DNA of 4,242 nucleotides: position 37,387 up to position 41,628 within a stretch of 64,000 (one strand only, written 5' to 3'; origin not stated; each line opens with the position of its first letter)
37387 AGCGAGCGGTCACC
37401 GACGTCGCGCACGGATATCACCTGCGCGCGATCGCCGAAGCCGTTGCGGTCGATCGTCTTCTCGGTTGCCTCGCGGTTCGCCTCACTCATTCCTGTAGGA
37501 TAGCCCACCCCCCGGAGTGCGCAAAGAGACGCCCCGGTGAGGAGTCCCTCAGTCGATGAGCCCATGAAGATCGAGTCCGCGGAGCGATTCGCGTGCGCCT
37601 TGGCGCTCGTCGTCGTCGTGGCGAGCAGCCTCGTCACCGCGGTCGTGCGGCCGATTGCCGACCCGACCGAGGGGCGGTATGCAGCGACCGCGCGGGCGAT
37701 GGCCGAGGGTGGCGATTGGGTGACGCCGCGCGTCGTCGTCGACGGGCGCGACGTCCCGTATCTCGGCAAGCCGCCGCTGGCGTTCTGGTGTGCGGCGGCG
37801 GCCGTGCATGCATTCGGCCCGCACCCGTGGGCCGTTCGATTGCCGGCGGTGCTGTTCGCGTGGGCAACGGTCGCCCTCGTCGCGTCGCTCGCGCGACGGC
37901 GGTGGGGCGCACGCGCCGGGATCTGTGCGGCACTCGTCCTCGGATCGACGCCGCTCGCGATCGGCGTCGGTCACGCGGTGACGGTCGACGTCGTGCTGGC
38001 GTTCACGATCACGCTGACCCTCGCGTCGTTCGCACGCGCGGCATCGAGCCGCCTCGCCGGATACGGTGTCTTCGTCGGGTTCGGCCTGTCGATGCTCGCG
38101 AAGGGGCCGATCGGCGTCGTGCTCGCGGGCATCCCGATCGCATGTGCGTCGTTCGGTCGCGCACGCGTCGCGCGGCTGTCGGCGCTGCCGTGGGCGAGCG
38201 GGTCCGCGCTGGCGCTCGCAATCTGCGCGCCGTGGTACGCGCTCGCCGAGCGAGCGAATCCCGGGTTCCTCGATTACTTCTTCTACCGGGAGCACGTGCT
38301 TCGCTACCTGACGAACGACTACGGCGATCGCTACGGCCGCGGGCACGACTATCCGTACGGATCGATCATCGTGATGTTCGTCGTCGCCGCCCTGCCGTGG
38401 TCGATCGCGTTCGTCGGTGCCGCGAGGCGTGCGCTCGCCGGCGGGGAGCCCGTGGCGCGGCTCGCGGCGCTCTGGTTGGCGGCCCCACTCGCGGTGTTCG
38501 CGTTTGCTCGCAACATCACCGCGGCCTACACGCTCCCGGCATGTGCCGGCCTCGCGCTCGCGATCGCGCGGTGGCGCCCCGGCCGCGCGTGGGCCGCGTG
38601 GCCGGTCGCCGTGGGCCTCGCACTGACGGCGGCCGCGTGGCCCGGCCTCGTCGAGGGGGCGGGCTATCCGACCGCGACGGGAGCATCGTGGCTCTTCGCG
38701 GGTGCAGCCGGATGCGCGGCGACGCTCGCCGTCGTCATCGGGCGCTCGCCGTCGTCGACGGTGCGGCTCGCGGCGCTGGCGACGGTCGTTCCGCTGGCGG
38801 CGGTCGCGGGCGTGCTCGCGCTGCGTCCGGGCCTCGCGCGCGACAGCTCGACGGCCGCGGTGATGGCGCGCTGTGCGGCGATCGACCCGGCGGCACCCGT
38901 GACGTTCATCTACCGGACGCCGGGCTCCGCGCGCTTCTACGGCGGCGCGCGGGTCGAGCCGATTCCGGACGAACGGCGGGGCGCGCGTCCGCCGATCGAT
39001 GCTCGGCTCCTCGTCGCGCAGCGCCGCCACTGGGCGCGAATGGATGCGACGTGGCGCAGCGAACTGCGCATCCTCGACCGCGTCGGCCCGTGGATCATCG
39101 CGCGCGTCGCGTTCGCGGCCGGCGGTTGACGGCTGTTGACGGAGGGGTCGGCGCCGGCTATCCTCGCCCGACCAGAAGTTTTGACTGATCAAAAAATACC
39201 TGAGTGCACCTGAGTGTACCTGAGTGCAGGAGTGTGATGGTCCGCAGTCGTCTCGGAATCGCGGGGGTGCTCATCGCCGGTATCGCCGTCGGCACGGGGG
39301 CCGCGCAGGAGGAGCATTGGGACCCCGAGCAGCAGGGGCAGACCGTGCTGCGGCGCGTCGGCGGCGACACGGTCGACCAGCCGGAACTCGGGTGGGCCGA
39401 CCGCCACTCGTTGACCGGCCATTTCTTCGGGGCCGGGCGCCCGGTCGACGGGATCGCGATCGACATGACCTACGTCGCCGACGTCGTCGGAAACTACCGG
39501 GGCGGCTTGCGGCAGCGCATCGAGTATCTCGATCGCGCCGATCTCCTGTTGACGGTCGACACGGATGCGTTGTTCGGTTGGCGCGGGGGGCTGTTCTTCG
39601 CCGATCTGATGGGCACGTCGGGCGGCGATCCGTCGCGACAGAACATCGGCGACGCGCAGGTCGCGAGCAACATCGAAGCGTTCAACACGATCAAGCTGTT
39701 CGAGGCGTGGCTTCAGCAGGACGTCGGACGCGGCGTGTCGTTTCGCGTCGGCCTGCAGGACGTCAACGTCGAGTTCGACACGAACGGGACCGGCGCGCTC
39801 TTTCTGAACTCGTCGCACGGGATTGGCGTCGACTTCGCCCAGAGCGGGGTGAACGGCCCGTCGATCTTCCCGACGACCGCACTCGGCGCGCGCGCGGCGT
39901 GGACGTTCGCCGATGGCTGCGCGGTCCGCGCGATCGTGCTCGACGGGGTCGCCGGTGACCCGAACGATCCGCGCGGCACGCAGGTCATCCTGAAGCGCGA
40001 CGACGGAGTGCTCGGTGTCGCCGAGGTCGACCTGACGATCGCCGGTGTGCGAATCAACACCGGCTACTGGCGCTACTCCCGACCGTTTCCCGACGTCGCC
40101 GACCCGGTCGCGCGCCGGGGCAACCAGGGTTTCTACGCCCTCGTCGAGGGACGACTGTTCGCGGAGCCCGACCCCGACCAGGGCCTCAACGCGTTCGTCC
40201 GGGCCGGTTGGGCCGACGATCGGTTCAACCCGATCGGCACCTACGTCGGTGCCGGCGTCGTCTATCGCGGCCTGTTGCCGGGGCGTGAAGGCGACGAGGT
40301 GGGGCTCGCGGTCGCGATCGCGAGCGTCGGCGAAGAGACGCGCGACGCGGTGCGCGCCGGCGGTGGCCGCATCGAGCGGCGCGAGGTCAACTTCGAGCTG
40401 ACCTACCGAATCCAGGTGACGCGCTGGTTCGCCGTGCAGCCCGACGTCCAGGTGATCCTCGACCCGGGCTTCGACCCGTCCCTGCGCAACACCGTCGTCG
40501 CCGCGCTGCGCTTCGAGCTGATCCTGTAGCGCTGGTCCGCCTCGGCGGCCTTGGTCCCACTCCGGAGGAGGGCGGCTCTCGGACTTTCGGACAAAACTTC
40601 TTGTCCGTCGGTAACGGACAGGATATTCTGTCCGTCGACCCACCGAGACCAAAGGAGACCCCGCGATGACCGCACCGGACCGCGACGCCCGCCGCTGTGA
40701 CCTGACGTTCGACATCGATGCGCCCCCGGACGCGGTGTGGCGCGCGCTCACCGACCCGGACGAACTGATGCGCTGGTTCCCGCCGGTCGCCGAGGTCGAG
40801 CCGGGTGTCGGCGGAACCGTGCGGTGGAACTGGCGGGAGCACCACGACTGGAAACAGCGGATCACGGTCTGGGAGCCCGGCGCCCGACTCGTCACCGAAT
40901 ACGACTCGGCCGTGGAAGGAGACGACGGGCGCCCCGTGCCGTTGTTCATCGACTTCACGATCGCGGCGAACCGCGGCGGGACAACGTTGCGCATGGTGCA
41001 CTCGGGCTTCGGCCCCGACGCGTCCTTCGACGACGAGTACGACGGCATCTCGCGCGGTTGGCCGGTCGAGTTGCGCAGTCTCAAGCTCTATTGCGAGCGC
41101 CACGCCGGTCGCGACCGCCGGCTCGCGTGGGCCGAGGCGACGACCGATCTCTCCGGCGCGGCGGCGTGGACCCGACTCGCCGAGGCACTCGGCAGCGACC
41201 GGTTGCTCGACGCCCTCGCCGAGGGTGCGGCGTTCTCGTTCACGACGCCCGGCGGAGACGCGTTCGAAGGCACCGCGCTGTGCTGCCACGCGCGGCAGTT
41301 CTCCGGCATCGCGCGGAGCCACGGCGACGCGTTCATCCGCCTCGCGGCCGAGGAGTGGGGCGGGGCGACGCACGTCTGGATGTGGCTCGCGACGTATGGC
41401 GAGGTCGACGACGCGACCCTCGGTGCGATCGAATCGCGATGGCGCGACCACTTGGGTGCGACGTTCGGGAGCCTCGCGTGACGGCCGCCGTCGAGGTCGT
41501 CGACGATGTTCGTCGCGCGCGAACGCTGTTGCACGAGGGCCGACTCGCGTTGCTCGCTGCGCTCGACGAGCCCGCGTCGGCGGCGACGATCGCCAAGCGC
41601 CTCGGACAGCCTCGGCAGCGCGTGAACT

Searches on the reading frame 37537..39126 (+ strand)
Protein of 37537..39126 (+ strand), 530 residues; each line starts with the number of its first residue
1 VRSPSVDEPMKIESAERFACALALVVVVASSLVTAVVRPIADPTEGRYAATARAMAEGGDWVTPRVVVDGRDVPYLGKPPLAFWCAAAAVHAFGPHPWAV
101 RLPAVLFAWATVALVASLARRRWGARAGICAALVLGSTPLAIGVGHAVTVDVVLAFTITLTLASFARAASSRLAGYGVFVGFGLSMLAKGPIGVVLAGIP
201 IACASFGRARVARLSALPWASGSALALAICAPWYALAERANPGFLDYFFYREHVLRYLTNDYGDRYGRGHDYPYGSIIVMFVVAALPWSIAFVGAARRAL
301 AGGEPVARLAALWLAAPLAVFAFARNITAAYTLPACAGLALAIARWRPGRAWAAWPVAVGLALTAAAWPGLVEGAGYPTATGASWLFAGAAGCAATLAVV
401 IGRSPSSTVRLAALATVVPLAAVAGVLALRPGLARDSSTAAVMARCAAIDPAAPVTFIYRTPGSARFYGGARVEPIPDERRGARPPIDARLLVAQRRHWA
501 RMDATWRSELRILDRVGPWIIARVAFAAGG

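Call 45: search_protein_families(library=pfam, proteins=[window:37537-39126:+], max_evalue=0.001)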
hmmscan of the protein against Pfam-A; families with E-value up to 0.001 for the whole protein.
window:37537-39126:+ (530 aa): 2 families
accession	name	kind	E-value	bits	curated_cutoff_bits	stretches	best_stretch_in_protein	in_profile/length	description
PF13231.12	PMT_2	-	6.7e-20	72.3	26.1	1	78-233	2-157/160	Dolichyl-phosphate-mannose-protein mannosyltransferase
PF02366.24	PMT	-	1.2e-08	35.3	22.7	1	26-208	11-202/245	Dolichyl-phosphate-mannose-protein mannosyltransferase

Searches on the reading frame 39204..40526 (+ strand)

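Call 18: search_protein_families(library=pfam, proteins=[window:39204-40526:+], max_evalue=0.001)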
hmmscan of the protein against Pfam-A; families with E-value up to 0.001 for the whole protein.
window:39204-40526:+ (441 aa): 1 family
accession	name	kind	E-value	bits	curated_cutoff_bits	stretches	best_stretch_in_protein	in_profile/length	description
PF04966.18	OprB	-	4.9e-49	168.1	22.9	1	104-438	2-369/372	Carbohydrate-selective porin, OprB family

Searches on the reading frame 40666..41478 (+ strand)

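Call 45: search_protein_families(library=pfam, proteins=[window:40666-41478:+], max_evalue=0.001)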
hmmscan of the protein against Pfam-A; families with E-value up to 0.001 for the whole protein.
window:40666-41478:+ (271 aa): 4 families
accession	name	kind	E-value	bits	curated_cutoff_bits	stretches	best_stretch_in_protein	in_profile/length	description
PF08327.17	AHSA1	-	2.1e-19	70.4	22.1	1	18-143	1-124/125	Activator of Hsp90 ATPase homolog 1-like protein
PF10604.15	Polyketide_cyc2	-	2.5e-11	44.5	27.4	1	13-109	6-103/142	Polyketide cyclase / dehydrase and lipid transport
PF03364.25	Polyketide_cyc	-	0.00038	21.1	23.4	1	17-46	1-30/126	Polyketide cyclase / dehydrase and lipid transport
PF06240.19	COXG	-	0.00038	20.6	22.2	1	14-45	2-33/140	Carbon monoxide dehydrogenase subunit G (CoxG)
